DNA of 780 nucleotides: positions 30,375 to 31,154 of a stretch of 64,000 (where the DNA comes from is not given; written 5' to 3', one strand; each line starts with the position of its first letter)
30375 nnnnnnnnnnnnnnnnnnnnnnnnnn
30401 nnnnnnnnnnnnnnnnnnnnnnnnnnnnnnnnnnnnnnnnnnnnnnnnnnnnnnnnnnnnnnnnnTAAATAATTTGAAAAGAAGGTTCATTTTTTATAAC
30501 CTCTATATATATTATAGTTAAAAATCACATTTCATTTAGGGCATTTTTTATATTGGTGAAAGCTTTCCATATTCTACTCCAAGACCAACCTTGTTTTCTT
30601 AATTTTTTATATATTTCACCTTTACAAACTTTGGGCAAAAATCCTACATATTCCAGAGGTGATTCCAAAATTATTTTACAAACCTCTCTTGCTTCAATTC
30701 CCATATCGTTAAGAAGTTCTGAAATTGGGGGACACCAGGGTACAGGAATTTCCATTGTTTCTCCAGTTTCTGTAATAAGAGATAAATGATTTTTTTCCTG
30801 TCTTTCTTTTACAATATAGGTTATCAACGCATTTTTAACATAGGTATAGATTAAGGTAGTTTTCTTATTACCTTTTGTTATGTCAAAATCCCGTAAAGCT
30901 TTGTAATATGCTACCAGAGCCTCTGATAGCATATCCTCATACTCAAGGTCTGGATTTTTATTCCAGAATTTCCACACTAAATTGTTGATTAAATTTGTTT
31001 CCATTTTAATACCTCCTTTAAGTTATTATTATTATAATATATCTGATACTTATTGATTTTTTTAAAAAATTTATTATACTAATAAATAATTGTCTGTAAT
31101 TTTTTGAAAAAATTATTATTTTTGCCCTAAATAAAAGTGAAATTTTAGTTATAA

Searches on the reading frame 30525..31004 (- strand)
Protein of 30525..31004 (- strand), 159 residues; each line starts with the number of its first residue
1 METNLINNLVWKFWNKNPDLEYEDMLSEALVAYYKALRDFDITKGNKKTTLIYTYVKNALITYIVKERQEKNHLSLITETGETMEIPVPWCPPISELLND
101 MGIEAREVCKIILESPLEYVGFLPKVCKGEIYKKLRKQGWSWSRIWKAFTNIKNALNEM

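Call 67: search_protein_families(library=ncbifam, max_evalue=0.01, proteins=[window:30525-31004:-])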
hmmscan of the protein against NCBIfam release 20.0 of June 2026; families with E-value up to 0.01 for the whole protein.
window:30525-31004:- (159 aa): 17 families
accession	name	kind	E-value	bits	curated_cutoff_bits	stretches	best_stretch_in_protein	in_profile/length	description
TIGR02937.1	sigma70-ECF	superfamily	1.1e-06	28.4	42.9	1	8-83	12-88/165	sigma-70 family RNA polymerase sigma factor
TIGR02479.1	FliA_WhiG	subfamily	7.4e-06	25.9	189.6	1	5-115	8-123/224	FliA/WhiG family RNA polymerase sigma factor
TIGR02895.1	spore_sigI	equivalog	3.7e-05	23.5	185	1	4-80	21-97/219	RNA polymerase sigma-I factor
NF006178.0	PRK08311.2-6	equivalog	5.7e-05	22.8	306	1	6-79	32-104/236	RNA polymerase sigma factor SigI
NF006173.0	PRK08311.2-1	subfamily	9.4e-05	21.8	287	1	6-73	44-111/251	RNA polymerase sigma factor SigI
NF004471.0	PRK05803.1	subfamily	0.00034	19.9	252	1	5-78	62-133/235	RNA polymerase sporulation sigma factor SigK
TIGR02846.1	spore_sigmaK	equivalog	0.001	18.7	298.65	1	5-81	60-134/227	RNA polymerase sporulation sigma factor SigK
NF006147.0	PRK08295.1-4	equivalog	0.0012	18.5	212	1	21-71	48-98/201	RNA polymerase factor sigma-70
NF006172.0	PRK08311.1-3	equivalog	0.0017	18.2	318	1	21-82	55-116/248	RNA polymerase sigma factor SigI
NF006170.0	PRK08311.1-1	equivalog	0.0021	18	271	1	10-84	35-108/221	RNA polymerase sigma factor SigI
TIGR02985.1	Sig70_bacteroi1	subfamily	0.0029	17.8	126.4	1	22-145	28-136/162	RNA polymerase sigma-70 factor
NF006175.0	PRK08311.2-3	subfamily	0.0035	16.9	244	1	3-82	30-110/244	RNA polymerase sigma factor SigI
NF006174.0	PRK08311.2-2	equivalog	0.0045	16.2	319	1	21-81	58-118/252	RNA polymerase sigma factor SigI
NF006145.0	PRK08295.1-2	equivalog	0.0051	16.2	212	1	22-76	59-112/213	RNA polymerase sporulation sigma factor SigH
NF004566.0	PRK05901.2-4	equivalog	0.0069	15.6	531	1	5-64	204-261/448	RNA polymerase sigma factor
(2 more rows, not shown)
